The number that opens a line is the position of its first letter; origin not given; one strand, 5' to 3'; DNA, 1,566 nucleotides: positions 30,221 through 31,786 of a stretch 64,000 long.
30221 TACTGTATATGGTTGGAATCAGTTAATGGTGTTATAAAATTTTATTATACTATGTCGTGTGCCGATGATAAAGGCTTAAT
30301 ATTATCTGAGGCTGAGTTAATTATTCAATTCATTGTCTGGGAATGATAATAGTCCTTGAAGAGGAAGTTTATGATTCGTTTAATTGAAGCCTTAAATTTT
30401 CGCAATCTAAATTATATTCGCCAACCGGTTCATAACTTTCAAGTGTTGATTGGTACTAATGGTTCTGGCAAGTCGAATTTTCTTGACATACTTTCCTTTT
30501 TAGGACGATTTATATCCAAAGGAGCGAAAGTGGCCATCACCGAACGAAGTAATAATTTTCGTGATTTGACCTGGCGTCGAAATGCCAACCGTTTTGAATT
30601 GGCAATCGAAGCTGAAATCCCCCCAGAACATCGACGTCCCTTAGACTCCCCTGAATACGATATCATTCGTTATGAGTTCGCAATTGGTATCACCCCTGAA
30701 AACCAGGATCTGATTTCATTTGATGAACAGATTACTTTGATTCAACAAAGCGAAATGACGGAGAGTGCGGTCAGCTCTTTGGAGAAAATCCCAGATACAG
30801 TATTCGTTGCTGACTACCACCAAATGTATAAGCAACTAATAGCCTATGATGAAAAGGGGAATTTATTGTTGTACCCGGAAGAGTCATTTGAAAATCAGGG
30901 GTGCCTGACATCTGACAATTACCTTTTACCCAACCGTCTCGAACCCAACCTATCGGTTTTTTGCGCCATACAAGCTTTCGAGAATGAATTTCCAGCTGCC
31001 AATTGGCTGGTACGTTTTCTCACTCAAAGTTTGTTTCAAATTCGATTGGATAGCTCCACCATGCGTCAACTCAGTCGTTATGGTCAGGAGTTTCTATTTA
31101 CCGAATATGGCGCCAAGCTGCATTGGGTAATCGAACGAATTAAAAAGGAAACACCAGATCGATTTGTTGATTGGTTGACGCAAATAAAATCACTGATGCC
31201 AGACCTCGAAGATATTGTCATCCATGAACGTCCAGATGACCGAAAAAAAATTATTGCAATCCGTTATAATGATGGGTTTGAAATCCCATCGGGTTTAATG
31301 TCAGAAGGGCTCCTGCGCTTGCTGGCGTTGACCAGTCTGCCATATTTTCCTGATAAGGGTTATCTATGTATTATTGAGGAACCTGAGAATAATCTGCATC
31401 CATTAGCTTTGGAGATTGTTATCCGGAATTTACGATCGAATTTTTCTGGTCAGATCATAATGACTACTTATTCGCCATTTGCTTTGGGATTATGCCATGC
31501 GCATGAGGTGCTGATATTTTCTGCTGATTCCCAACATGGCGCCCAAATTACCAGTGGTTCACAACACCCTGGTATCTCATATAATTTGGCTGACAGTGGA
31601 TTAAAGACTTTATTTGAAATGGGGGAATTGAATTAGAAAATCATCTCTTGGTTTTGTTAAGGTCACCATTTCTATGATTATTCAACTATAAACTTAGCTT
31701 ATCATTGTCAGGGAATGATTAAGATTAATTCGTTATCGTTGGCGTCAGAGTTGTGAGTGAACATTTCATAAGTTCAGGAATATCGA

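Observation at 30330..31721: Orphan AAA_21/ABC-type ATPase between core genes, flanked by a ~21-bp direct repeat and adjacent to the island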

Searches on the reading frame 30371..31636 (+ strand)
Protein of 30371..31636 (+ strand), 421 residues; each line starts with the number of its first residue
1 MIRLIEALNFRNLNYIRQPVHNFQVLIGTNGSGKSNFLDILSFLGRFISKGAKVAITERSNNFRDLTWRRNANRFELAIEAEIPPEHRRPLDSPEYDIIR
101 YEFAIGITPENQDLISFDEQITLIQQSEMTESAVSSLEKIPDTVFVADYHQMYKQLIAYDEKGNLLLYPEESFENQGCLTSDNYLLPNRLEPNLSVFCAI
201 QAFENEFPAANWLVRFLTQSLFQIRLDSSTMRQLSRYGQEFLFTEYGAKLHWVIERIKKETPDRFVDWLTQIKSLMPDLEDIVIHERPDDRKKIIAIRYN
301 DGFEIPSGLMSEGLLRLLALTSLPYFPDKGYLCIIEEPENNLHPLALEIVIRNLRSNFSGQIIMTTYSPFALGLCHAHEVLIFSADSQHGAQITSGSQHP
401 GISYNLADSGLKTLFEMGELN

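Call 5: search_protein_families(library=pfam, proteins=[window:30371-31636:+], max_evalue=1)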
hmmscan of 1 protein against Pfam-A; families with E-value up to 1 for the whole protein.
window:30371-31636:+ (421 aa): 6 families
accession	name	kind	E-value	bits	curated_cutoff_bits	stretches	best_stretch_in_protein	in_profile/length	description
PF13304.12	AAA_21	-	1.5e-22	81.5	27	2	284-371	213-302/304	AAA domain, putative AbiEii toxin, Type IV TA system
PF13175.12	AAA_15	-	1.5e-15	58.2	32.1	2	1-81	1-83/374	AAA ATPase domain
PF02463.25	SMC_N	-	1.1e-07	32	40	1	2-45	2-49/220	RecF/RecN/SMC N terminal domain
PF11398.14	DUF2813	-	1.1e-06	28.7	21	2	333-375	287-328/372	Protein of unknown function (DUF2813)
PF13555.12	AAA_29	-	0.0042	17.3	27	1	10-42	12-43/61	P-loop containing region of AAA domain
PF00005.33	ABC_tran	-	0.13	13.3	25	1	25-43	15-33/137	ABC transporter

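Call 6: search_protein_families(library=padloc, proteins=[window:30371-31636:+], max_evalue=1)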
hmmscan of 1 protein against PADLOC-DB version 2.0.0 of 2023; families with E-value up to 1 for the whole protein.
window:30371-31636:+ (421 aa): 126 families (the best 25 are shown)
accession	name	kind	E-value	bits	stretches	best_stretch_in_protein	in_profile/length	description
PDLC04182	HEC-01A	-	3e-37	126.6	1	7-410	17-388/406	-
PDLC04184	HEC-01A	-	2e-32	110.8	1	3-358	3-364/464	-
PDLC04175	HEC-01A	-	1.1e-26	91.8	2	227-387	164-327/363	-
PDLC04183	HEC-01A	-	2.4e-25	87.4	2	244-390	218-366/402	-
PDLC04176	HEC-01A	-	4e-25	86.9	1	10-383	11-332/371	-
PDLC04178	HEC-01A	-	5.8e-25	86.2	2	215-390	168-349/399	-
PDLC02980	AriA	-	2.8e-24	84.7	2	287-370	220-301/304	-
PDLC04135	mad3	-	5.1e-24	83.5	1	2-419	2-373/374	mads_3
PDLC04177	HEC-01A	-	1.7e-22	78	1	19-420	24-388/393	-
PDLC04179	HEC-01A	-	1.9e-20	71.4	2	245-394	275-426/459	-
PDLC04541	PDC-M25A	-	2.9e-20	70.7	2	1-83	1-84/380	-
PDLC04144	HEC-01B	-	3.4e-20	70.5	2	206-400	173-368/395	-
PDLC04391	PDC-M07A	-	2.5e-18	64.3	1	1-372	1-349/412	-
PDLC04180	HEC-01A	-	3.1e-18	64.1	2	3-81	4-85/382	-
PDLC02335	AbiLi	-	6.8e-18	62.8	1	18-391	73-257/326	AbiLi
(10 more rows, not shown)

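Call 7: search_protein_families(library=ncbifam, proteins=[window:30371-31636:+], max_evalue=0.001)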
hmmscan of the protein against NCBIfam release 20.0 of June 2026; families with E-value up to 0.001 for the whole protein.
window:30371-31636:+ (421 aa): 7 families
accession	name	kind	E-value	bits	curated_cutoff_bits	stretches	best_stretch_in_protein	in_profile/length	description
NF047739.1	antiphage_MADS3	equivalog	1.4e-92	311.1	420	1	1-418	1-425/427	methylation-associated defense system AAA family ATPase MAD3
TIGR04435.1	restrict_AAA_1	hypoth_equivalog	1.3e-06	27.4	300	0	22-42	38-58/568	restriction system-associated AAA family ATPase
NF041760.1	PtuA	equivalog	1.5e-06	27.4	500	0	333-395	380-443/524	retron Ec78 anti-phage system effector ATPase PtuA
TIGR00611.2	recf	equivalog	1.9e-06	27.3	172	1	5-49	4-49/339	DNA replication/repair protein RecF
NF038234.1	retron_eff_Eco8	equivalog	6.7e-06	25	250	1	2-48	3-50/679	retron Eco8 family effector endonuclease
NF041774.1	tung_ATPbind_TupC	equivalog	0.00024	20.2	400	1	20-58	25-63/319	tungstate ABC transporter ATP-binding protein TupC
TIGR02169.1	SMC_prok_A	equivalog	0.00053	17.8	729.4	1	21-45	23-48/1165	chromosome segregation protein SMC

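Call 9: find_homologous_proteins(query=window:30371-31633:+)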
Query window:30371-31633:+ (421 aa): 2581 proteins with E <= 0.001 among 8000 candidates; the best 120 are listed.
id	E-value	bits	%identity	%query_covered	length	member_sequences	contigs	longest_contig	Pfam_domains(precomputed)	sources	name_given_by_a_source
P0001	9.3e-283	955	100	100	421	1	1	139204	PF11398.15,PF13175.13,PF02463.26,PF13304.13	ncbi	-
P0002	5.0e-118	413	46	100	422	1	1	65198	PF11398.15,PF13175.13,PF02463.26,PF13304.13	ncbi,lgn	-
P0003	2.0e-100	355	41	100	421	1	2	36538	PF11398.15,PF13175.13,PF02463.26,PF13304.13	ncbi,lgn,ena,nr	ncbi:MAG: AAA family ATPase [Phycisphaerae bacterium]|nr:AAA family ATPase [Phycisphaerae bacterium]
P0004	4.9e-98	347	41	100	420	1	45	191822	PF11398.15,PF13175.13,PF02463.26,PF13304.13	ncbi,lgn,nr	ncbi:MAG: AAA family ATPase [Phycisphaerae bacterium]|nr:AAA family ATPase [Phycisphaerae bacterium]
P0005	3.1e-93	331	40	99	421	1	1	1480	PF11398.15,PF13175.13,PF02463.26,PF13304.13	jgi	-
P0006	1.8e-92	329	40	100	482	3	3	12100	PF11398.15,PF13175.13,PF02463.26,PF13304.13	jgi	jgi:predicted ATPase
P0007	7.4e-91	323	40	99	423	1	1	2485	PF11398.15,PF13175.13,PF02463.26,PF13304.13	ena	-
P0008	9.9e-91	323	38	100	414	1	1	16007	PF11398.15,PF13175.13,PF02463.26,PF13304.13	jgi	jgi:predicted ATPase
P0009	3.1e-87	311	39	100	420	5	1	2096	PF11398.15,PF13175.13,PF02463.26,PF13304.13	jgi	jgi:predicted ATPase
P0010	1.3e-85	306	40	100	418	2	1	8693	PF11398.15,PF13175.13,PF02463.26,PF13304.13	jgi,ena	-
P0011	5.2e-85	304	40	100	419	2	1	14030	PF11398.15,PF13175.13,PF02463.26,PF13304.13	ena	-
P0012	5.9e-85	304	38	100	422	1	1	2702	PF11398.15,PF13175.13,PF13304.13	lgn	-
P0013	1.3e-84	303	39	100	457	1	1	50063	PF13175.13,PF13304.13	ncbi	-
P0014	3.0e-84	302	38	100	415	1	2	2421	PF13175.13,PF13304.13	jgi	-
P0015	4.1e-84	301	38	100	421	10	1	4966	PF13175.13,PF02463.26,PF13304.13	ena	-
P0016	5.9e-84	301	37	100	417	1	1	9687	PF11398.15,PF13175.13,PF13304.13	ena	-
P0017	8.6e-84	300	37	100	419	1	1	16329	PF13175.13,PF13304.13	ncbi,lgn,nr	ncbi:MAG: AAA family ATPase [Chloroflexaceae bacterium]|nr:AAA family ATPase [Chloroflexaceae bacter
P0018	8.7e-84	300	39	100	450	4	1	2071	PF13175.13,PF13304.13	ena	-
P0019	9.4e-84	300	39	100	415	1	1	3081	PF13175.13,PF13304.13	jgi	jgi:predicted ATPase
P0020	1.3e-83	300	39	100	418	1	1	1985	PF11398.15,PF13175.13,PF02463.26,PF13304.13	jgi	jgi:predicted ATPase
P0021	1.6e-83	299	39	100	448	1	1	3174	PF13175.13,PF13304.13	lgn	-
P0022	4.5e-83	298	37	100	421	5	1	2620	PF13175.13,PF13304.13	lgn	-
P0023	4.8e-83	298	37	100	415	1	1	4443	PF13175.13,PF02463.26,PF13304.13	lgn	-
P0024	6.5e-83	297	38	100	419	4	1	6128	PF13175.13,PF02463.26,PF13304.13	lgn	-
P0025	7.8e-83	297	38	100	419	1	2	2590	PF13175.13,PF02463.26,PF13304.13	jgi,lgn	jgi:predicted ATPase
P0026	8.3e-83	297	37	100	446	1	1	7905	PF13175.13,PF13304.13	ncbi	-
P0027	1.1e-82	296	37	100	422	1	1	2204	PF13175.13,PF13304.13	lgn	-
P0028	1.4e-82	296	38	100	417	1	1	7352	PF13175.13,PF13304.13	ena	-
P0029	1.7e-82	296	37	100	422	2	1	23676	PF11398.15,PF13175.13,PF13304.13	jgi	jgi:predicted ATPase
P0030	2.6e-82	295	38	100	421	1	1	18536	PF13175.13,PF13304.13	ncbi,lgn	-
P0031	2.6e-82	295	38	100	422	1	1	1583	PF11398.15,PF13175.13,PF02463.26,PF13304.13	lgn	-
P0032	2.9e-82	295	37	100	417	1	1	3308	PF11398.15,PF13175.13,PF02463.26,PF13304.13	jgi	-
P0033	3.7e-82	295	39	100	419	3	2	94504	PF13175.13,PF02463.26,PF13304.13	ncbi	-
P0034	3.8e-82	295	38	100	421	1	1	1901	PF13175.13,PF13304.13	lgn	-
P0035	3.9e-82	295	38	100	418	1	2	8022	PF13175.13,PF02463.26,PF13304.13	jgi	jgi:predicted ATPase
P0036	4.2e-82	295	37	100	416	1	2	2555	PF13175.13,PF13304.13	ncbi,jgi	jgi:predicted ATPase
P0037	4.5e-82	294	37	100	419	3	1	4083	PF13175.13,PF13304.13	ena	-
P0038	6.3e-82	294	37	100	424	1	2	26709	PF11398.15,PF13175.13,PF13304.13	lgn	-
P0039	6.6e-82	294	38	100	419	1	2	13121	PF13175.13,PF02463.26,PF13304.13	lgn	-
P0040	6.7e-82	294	38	100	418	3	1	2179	PF13175.13,PF02463.26,PF13304.13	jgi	jgi:ABC-type transport system involved in cytochrome c biogenesis ATPase subunit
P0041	7.1e-82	294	38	100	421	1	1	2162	PF13175.13,PF13304.13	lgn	-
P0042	7.6e-82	294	38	100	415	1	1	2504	PF13175.13,PF13304.13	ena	-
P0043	8.5e-82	293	38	100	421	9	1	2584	PF13175.13,PF02463.26,PF13304.13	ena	-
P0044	8.6e-82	293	38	100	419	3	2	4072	PF13175.13,PF13304.13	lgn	-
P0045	1.1e-81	293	37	100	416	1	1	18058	PF13175.13,PF13304.13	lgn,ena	-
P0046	1.2e-81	293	38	100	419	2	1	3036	PF13175.13,PF02463.26,PF13304.13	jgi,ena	-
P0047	1.6e-81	293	37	100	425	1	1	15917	PF11398.15,PF13175.13,PF02463.26,PF13304.13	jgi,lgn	jgi:predicted ATPase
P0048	1.7e-81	293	37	100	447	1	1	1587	PF11398.15,PF13175.13,PF13304.13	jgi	jgi:predicted ATPase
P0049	1.7e-81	292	37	100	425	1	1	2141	PF11398.15,PF13175.13,PF02463.26,PF13304.13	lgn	-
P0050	1.7e-81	292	38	100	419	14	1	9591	PF13175.13,PF02463.26,PF13304.13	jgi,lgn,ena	-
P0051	1.8e-81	292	38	100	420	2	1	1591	PF13175.13,PF02463.26,PF13304.13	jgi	jgi:predicted ATPase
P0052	1.8e-81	292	38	100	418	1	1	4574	PF13175.13,PF13304.13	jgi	jgi:predicted ATPase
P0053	2.1e-81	292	37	100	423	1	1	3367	PF11398.15,PF13175.13,PF13304.13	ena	-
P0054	2.3e-81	292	36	100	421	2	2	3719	PF13175.13,PF02463.26,PF13304.13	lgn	-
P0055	2.3e-81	292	38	100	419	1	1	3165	PF13175.13,PF13304.13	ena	-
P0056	2.3e-81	292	37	100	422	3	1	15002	PF13175.13,PF13304.13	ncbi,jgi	-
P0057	2.6e-81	292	37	100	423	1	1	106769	PF13175.13,PF13304.13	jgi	jgi:predicted ATPase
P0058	2.7e-81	292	37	100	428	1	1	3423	PF11398.15,PF13175.13,PF13304.13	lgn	-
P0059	2.7e-81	292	38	100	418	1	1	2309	PF13175.13,PF13304.13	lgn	-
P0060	2.9e-81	292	37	100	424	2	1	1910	PF13175.13,PF02463.26,PF13304.13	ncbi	-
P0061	3.0e-81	292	38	100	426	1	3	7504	PF11398.15,PF13175.13,PF13304.13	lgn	-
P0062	3.0e-81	292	37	100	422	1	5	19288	PF11398.15,PF13175.13,PF13304.13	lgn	-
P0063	3.1e-81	292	38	100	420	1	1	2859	PF13175.13,PF02463.26,PF13304.13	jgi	-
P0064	3.1e-81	292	36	100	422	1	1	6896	PF13175.13,PF13304.13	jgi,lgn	-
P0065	3.3e-81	292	37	100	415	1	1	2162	PF13175.13,PF02463.26,PF13304.13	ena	-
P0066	3.4e-81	291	40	95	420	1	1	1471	PF13175.13,PF13304.13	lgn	-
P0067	3.8e-81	291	38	100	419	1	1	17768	PF13175.13,PF13304.13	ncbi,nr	ncbi:MAG: ATP-binding protein [Planctomycetes bacterium]|nr:ATP-binding protein [Planctomycetota bac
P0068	3.9e-81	291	38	100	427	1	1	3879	PF13175.13,PF13304.13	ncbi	ncbi:MAG: AAA family ATPase [Isosphaeraceae bacterium]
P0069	3.9e-81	291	37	100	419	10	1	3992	PF11398.15,PF13175.13,PF13304.13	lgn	-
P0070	4.2e-81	291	38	100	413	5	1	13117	PF13175.13,PF02463.26,PF13304.13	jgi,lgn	-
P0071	4.3e-81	291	38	100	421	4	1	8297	PF11398.15,PF13175.13,PF13304.13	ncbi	ncbi:MAG: ATP-binding protein [Bacillota bacterium]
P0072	4.4e-81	291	37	100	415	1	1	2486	PF11398.15,PF13175.13,PF02463.26,PF13304.13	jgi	jgi:predicted ATPase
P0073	4.5e-81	291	36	100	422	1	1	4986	PF11398.15,PF13175.13,PF02463.26,PF13304.13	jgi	jgi:predicted ATPase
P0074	4.6e-81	291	38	100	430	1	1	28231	PF11398.15,PF13175.13,PF13304.13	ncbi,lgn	ncbi:MAG: methylation-associated defense system AAA family ATPase MAD3 [Candidatus Omnitrophota bact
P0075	4.6e-81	291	36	100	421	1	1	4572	PF13175.13,PF13304.13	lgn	-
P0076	5.6e-81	291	38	100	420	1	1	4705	PF13175.13,PF13304.13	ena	-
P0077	5.8e-81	291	39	100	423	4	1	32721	PF13175.13,PF02463.26,PF13304.13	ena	-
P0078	6.1e-81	291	37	100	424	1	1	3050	PF13175.13,PF02463.26,PF13304.13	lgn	-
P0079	6.2e-81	291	38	100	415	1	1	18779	PF13175.13,PF13304.13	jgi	jgi:predicted ATPase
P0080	6.3e-81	291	37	100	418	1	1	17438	PF13175.13,PF13304.13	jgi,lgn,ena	-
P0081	6.6e-81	291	37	100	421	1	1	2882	PF13175.13,PF02463.26,PF13304.13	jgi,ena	-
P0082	6.6e-81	291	38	100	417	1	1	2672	PF11398.15,PF13175.13,PF02463.26,PF13304.13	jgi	jgi:predicted ATPase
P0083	6.7e-81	291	36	100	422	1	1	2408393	PF11398.15,PF13175.13,PF02463.26,PF13304.13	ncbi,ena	-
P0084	7.0e-81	290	37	100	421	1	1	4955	PF13175.13,PF02463.26,PF13304.13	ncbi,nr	ncbi:MAG: ATP-binding protein [Thermoanaerobaculia bacterium]|nr:ATP-binding protein [Thermoanaeroba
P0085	8.4e-81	290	38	100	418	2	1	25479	PF11398.15,PF13175.13,PF02463.26,PF13304.13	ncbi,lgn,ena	-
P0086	8.6e-81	290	40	100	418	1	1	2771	PF13175.13,PF02463.26,PF13304.13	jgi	jgi:predicted ATPase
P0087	9.2e-81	290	38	100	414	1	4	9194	PF11398.15,PF13175.13,PF13304.13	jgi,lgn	jgi:predicted ATPase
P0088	9.4e-81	290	38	100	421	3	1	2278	PF13175.13,PF13304.13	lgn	-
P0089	1.1e-80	290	37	100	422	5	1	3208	PF13175.13,PF02463.26,PF13304.13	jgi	jgi:predicted ATPase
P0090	1.2e-80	290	37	100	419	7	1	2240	PF11398.15,PF13175.13,PF13304.13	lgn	-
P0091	1.2e-80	290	38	100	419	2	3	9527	PF11398.15,PF13175.13,PF02463.26,PF13304.13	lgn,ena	-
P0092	1.3e-80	290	37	100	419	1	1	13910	PF13175.13,PF02463.26,PF13304.13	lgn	-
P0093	1.3e-80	290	37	100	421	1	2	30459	PF13175.13,PF13304.13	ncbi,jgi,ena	ncbi:MAG: ATP-binding protein [Pedobacter sp.]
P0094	1.3e-80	290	37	100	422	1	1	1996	PF11398.15,PF13175.13,PF13304.13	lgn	-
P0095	1.6e-80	289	37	100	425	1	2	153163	PF11398.15,PF13175.13,PF02463.26,PF13304.13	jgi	jgi:predicted ATPase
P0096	1.6e-80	289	38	100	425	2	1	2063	PF13175.13,PF13304.13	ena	-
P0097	1.7e-80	289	38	100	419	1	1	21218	PF13175.13,PF02463.26,PF13304.13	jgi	jgi:predicted ATPase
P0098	1.8e-80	289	37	100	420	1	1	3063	PF13175.13,PF02463.26,PF13304.13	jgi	jgi:predicted ATPase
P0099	1.9e-80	289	37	100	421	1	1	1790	PF13175.13,PF13304.13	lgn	-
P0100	1.9e-80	289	38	100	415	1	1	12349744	PF11398.15,PF13175.13,PF13304.13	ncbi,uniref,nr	ncbi:ATPase [Cystobacter fuscus]|uniref:ATPase n=1 Tax=Cystobacter fuscus TaxID=43 RepID=A0A250IVY5_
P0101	2.0e-80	289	38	100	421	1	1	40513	PF13175.13,PF02463.26,PF13304.13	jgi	jgi:predicted ATPase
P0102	2.1e-80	289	37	100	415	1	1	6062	PF11398.15,PF13175.13,PF02463.26,PF13304.13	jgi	-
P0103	2.1e-80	289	36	100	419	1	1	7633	PF13175.13,PF13304.13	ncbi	-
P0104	2.1e-80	289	36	100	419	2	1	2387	PF11398.15,PF13175.13,PF02463.26,PF13304.13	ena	-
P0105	2.2e-80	289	37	100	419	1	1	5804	PF13175.13,PF13304.13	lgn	-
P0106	2.3e-80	289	37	100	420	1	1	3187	PF11398.15,PF13175.13,PF02463.26,PF13304.13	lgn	-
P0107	2.3e-80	289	38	100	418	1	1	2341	PF13175.13,PF13304.13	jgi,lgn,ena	-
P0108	2.5e-80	289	36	100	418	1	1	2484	PF11398.15,PF13175.13,PF02463.26,PF13304.13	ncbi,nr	ncbi:MAG: ATP-binding protein [Clostridia bacterium]|nr:ATP-binding protein [Clostridia bacterium]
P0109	2.7e-80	289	37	100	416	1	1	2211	PF11398.15,PF13175.13,PF13304.13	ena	-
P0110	2.7e-80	289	38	100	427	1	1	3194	PF13175.13,PF13304.13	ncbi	-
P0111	2.8e-80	288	37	100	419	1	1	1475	PF13175.13,PF13304.13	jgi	-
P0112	2.9e-80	288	36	100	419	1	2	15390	PF13175.13,PF02463.26,PF13304.13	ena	-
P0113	2.9e-80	288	38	100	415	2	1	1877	PF13175.13,PF13304.13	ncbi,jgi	jgi:predicted ATPase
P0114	3.0e-80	288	38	100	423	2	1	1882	PF13175.13,PF13304.13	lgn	-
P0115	3.0e-80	288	37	100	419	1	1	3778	PF13175.13,PF13304.13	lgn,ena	-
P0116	3.1e-80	288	38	100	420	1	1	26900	PF11398.15,PF13175.13,PF02463.26,PF13304.13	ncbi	-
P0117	3.3e-80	288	37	100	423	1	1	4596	PF11398.15,PF13175.13,PF13304.13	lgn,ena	-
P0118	3.5e-80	288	37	100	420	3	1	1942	PF11398.15,PF13175.13,PF02463.26,PF13304.13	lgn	-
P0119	4.0e-80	288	37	100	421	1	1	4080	PF13175.13,PF02463.26,PF13304.13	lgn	-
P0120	4.4e-80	288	37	100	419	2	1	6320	PF13175.13,PF02463.26,PF13304.13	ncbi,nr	ncbi:MAG: ATP-binding protein [bacterium]|nr:ATP-binding protein [bacterium]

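Call 10: find_encoding_contigs(protein=window:30371-31633:+, flank=10000, max_places=10)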
Protein window:30371-31633:+ (421 aa): no gene with exactly this product is on record in the collection.

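Call 11: find_encoding_contigs(protein=P0001, flank=10000, max_places=5)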
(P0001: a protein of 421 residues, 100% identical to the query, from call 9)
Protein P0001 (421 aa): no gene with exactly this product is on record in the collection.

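Call 12: find_encoding_contigs(protein=P0002, flank=10000, max_places=5)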
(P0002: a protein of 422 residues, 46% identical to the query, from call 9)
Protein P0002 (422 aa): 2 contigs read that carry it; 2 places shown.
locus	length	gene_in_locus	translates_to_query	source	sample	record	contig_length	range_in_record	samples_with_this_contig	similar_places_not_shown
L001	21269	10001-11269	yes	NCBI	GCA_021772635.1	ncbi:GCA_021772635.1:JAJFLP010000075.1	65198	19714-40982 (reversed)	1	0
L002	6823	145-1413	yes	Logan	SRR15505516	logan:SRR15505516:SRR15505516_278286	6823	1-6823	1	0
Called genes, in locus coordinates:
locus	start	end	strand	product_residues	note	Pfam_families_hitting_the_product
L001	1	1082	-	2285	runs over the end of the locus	PF00109:ketoacyl-synt, PF02801:Ketoacyl-synt_C, PF16197:KAsynt_C_assoc (weak), PF00109:ketoacyl-synt, PF02801:Ketoacyl-synt_C, PF00698:Acyl_transf_1, PF07977:FabA, PF07977:FabA, +1 more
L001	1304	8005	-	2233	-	PF00109:ketoacyl-synt, PF02801:Ketoacyl-synt_C, PF16197:KAsynt_C_assoc, PF00698:Acyl_transf_1, PF00550:PP-binding, PF08659:KR, PF00106:adh_short, PF13561:adh_short_C2, +2 more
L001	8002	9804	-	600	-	PF03060:NMO, PF21607:FabD_helical_ins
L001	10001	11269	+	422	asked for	PF02463:SMC_N, PF11398:DUF2813 (faint), PF13175:AAA_15, PF13304:AAA_21, PF13175:AAA_15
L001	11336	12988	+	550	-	PF08479:POTRA_2, PF03865:ShlB, PF01103:Omp85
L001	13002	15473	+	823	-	PF00515:TPR_1 (faint), PF07719:TPR_2 (faint), PF13424:TPR_12 (weak), PF12770:CHAT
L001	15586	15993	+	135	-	PF13380:CoA_binding_2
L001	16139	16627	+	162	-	PF05099:TerB (weak)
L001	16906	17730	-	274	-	PF00578:AhpC-TSA, PF08534:Redoxin, PF13905:Thioredoxin_8 (weak)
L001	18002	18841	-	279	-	PF17827:PrmC_N, PF05175:MTS, PF13847:Methyltransf_31 (weak), PF08242:Methyltransf_12 (weak), PF13649:Methyltransf_25 (weak)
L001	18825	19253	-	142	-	PF14489:QueF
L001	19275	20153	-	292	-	PF02826:2-Hacid_dh_C (weak), PF03446:NAD_binding_2, PF03807:F420_oxidored (weak), PF02153:PDH_N, PF20463:PDH_C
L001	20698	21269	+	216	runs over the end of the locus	-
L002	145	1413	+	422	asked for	PF02463:SMC_N, PF11398:DUF2813 (faint), PF13175:AAA_15, PF13304:AAA_21, PF13175:AAA_15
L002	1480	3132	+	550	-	PF08479:POTRA_2, PF03865:ShlB, PF01103:Omp85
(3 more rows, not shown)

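Call 13: find_encoding_contigs(protein=P0074, flank=10000, max_places=3)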
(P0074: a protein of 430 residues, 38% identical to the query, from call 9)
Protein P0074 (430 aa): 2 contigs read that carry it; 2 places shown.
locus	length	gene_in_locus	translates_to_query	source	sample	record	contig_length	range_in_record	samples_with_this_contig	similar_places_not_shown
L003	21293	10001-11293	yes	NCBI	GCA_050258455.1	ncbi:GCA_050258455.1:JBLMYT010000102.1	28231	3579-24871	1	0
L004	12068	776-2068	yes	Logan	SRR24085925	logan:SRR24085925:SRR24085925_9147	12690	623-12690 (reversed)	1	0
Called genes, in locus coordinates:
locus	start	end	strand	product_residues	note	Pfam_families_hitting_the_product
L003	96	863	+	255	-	PF01066:CDP-OH_P_transf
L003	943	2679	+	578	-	PF00664:ABC_membrane, PF00005:ABC_tran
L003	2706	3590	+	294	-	PF03755:YicC-like_N, PF08340:YicC-like_C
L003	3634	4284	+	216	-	PF00625:Guanylate_kin, PF01637:ATPase_2 (weak), PF03215:Rad17 (weak), PF13191:AAA_16 (faint), PF13238:AAA_18 (weak), PF13401:AAA_22 (weak), PF13671:AAA_33 (faint)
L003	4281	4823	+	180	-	PF02441:Flavoprotein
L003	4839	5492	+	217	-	PF04127:DFP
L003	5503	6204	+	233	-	PF03167:UDG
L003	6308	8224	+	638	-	PF17764:PriA_3primeBD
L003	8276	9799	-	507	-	PF09820:AAA-ATPase_like (weak)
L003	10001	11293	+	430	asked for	PF11398:DUF2813 (faint), PF13175:AAA_15, PF13304:AAA_21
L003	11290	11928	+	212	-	-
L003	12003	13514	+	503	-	PF00924:MS_channel_2nd, PF21082:MS_channel_3rd, PF00027:cNMP_binding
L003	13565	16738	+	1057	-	PF16819:DUF5074 (faint), PF23748:Beta-prop_LRRK2 (faint), PF07494:Reg_prop (weak), PF07495:Y_Y_Y, PF00069:Pkinase, PF07714:PK_Tyr_Ser-Thr, PF17667:Pkinase_fungal (weak)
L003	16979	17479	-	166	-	PF02577:BFN_dom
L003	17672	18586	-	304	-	-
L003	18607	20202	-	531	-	-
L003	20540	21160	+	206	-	-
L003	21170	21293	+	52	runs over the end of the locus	-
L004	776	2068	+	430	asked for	PF11398:DUF2813 (faint), PF13175:AAA_15, PF13304:AAA_21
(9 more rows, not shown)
